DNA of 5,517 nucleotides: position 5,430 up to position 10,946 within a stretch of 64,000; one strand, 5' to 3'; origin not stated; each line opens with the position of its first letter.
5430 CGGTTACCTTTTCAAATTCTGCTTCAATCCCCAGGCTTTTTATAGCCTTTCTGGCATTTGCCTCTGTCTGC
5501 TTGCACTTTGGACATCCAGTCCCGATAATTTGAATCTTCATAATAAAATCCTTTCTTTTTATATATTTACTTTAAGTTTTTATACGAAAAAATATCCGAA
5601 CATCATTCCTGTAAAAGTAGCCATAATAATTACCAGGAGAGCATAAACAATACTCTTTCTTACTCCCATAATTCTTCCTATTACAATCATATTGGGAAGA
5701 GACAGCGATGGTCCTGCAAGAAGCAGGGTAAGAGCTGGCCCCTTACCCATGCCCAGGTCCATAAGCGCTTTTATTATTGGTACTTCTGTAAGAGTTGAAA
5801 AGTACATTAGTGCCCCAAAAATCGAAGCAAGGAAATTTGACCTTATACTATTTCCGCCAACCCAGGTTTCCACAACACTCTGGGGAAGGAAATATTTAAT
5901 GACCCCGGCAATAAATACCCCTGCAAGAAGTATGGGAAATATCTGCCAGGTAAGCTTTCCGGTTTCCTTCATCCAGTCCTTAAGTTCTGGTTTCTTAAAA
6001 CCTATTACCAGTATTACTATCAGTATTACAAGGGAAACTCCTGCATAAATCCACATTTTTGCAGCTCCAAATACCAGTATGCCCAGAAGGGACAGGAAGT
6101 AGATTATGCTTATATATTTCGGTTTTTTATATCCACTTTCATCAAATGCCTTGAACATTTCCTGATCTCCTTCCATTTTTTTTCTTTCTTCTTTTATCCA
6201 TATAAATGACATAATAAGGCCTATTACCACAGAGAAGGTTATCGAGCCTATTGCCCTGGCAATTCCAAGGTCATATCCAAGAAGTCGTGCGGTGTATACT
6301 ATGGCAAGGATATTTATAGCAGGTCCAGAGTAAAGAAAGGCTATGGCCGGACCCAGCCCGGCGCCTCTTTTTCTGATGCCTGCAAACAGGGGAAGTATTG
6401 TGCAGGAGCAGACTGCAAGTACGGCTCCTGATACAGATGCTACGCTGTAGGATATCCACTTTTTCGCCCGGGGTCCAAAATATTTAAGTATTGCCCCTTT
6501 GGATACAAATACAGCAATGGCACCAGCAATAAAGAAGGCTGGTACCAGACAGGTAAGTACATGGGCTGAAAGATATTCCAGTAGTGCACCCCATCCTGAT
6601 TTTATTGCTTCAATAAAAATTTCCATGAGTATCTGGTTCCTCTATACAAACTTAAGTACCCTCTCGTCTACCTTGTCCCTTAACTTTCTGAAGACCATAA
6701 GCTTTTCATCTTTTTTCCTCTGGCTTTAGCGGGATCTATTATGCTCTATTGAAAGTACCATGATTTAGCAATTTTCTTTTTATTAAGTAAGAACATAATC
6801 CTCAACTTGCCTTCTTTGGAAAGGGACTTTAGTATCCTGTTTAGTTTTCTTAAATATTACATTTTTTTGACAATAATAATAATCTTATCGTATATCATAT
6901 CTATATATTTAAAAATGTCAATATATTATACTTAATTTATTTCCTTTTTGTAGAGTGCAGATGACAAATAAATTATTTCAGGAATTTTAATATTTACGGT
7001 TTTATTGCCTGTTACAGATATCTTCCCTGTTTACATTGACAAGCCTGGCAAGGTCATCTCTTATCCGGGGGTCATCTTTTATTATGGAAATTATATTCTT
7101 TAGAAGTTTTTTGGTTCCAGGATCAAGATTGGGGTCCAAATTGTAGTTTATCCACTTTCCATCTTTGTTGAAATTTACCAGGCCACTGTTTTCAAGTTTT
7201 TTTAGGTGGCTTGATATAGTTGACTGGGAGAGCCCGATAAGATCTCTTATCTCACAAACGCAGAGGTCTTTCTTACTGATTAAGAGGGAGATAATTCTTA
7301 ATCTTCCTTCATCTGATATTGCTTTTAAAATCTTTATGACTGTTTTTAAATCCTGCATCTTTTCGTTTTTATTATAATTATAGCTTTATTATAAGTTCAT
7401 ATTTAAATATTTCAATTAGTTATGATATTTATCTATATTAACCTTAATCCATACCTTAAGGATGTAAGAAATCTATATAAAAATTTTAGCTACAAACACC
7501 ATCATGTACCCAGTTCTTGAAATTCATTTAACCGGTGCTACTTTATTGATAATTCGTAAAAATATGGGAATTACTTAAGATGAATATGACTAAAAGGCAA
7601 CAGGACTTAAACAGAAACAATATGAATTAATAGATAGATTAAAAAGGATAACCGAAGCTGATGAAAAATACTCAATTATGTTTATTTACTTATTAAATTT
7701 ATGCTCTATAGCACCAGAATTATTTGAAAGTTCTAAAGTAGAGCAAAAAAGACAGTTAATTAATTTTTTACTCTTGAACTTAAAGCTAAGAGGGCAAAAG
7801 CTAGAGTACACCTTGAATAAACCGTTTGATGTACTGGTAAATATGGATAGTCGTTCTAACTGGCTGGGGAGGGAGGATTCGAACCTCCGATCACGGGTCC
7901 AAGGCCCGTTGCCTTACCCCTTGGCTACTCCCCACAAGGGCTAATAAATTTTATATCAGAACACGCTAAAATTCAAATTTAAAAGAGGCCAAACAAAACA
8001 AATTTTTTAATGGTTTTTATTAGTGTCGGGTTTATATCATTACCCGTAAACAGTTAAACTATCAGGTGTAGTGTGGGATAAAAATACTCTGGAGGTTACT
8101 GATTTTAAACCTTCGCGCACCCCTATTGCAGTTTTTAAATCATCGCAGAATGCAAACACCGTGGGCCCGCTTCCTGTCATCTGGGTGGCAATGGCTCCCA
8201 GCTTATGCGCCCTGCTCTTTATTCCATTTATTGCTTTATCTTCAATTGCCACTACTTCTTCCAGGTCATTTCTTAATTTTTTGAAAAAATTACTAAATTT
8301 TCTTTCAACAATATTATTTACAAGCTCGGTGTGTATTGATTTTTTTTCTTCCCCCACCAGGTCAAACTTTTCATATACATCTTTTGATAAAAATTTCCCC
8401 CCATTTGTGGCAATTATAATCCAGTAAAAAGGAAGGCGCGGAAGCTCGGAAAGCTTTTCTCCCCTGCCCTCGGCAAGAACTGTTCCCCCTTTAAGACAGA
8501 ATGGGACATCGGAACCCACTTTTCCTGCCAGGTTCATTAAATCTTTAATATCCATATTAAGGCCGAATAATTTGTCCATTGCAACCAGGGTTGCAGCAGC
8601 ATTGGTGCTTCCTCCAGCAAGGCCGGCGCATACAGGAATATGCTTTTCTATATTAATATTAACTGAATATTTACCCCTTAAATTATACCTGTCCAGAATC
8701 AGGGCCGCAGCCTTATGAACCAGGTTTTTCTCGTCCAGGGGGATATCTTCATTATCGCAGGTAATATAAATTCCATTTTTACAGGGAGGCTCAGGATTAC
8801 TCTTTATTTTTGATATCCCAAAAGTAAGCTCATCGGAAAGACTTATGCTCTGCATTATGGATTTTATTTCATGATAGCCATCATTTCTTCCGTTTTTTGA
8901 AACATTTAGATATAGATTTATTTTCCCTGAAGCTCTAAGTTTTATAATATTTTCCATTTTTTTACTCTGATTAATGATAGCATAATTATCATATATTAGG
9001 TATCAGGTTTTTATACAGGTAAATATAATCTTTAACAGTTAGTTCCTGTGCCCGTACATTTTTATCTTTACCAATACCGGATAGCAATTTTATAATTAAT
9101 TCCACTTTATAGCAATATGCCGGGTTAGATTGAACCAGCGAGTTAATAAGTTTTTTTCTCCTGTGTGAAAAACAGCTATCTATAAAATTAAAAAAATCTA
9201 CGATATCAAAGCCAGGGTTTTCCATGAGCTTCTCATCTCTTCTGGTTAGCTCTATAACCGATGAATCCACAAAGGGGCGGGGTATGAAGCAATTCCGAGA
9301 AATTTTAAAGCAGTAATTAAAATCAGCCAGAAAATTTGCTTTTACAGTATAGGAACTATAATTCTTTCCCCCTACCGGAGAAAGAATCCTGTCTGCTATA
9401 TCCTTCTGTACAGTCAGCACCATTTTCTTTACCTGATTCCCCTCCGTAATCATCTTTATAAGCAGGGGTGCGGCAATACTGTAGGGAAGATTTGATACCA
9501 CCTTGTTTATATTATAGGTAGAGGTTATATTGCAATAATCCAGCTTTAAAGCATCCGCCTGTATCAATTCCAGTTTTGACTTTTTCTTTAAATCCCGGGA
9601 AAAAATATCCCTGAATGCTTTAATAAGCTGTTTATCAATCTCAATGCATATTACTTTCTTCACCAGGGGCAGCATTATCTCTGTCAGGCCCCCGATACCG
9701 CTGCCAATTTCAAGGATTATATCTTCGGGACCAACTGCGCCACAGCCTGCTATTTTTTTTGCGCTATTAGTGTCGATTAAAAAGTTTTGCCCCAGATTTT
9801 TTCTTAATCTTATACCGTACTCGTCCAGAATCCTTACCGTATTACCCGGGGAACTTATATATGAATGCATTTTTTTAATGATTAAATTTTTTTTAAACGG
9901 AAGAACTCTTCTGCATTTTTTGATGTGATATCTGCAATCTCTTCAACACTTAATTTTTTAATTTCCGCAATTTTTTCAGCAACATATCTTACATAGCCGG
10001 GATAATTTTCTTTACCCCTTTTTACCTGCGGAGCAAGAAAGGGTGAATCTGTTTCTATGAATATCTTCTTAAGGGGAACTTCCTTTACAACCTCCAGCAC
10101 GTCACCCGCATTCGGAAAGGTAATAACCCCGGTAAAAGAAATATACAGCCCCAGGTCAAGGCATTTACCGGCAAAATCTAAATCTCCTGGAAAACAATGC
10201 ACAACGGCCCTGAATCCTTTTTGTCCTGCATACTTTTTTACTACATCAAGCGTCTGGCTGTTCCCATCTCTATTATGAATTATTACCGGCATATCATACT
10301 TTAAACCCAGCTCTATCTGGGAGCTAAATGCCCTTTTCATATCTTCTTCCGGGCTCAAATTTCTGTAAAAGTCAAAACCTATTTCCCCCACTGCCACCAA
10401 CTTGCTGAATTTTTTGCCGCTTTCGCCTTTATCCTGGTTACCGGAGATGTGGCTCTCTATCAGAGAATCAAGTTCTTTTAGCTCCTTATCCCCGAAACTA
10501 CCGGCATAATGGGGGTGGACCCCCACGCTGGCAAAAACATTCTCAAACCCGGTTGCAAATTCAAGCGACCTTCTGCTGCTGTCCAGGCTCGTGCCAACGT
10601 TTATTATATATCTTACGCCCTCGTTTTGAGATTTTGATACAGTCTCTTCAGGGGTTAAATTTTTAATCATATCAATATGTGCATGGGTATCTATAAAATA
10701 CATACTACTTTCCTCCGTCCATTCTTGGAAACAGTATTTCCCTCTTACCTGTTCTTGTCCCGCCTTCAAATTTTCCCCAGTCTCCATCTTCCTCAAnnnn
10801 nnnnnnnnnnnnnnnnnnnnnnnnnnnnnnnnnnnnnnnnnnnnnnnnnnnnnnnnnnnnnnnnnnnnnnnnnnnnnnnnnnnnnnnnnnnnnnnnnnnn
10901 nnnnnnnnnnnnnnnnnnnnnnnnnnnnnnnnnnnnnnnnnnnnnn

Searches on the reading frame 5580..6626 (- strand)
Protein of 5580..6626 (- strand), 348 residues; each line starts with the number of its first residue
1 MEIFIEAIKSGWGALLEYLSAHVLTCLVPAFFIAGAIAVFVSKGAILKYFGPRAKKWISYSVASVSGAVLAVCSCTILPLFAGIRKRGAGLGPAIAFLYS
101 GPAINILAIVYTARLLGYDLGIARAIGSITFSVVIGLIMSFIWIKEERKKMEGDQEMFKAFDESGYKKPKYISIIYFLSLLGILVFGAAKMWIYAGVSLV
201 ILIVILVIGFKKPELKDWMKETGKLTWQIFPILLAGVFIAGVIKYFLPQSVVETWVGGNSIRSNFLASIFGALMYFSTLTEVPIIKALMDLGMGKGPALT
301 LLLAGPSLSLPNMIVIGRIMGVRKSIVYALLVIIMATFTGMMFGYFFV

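Call 67: search_protein_families(library=pfam, proteins=[window:5580-6626:-], max_evalue=0.000001)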
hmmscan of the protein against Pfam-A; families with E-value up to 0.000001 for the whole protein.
window:5580-6626:- (348 aa): 1 family
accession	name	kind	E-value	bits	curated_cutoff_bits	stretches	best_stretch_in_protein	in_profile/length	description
PF03773.19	ArsP_1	-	7.9e-82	275.1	32.3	1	14-345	7-294/294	Predicted permease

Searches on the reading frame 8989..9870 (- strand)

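Call 67: search_protein_families(library=pfam, proteins=[window:8989-9870:-], max_evalue=0.000001)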
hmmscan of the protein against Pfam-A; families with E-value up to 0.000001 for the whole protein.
window:8989-9870:- (293 aa): 1 family
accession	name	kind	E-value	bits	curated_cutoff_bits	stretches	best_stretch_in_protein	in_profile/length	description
PF00398.26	RrnaAD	-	1.5e-46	159.1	24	1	21-250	3-228/263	Ribosomal RNA adenine dimethylase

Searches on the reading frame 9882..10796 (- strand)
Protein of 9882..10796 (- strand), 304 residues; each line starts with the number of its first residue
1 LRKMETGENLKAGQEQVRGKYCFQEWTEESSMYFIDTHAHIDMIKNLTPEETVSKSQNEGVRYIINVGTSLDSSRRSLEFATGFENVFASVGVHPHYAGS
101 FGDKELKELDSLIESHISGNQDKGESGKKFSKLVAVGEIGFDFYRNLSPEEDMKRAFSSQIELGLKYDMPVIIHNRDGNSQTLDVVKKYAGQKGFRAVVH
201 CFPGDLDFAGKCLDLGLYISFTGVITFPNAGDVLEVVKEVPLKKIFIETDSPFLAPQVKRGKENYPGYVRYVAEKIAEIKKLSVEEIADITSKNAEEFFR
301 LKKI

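Call 67: search_protein_families(library=pfam, proteins=[window:9882-10796:-], max_evalue=0.000001)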
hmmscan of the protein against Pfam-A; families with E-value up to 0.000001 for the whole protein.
window:9882-10796:- (304 aa): 1 family
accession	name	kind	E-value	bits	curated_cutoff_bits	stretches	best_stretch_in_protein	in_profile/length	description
PF01026.27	TatD_DNase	-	5.5e-74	249.2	27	1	35-300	1-253/253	TatD related DNase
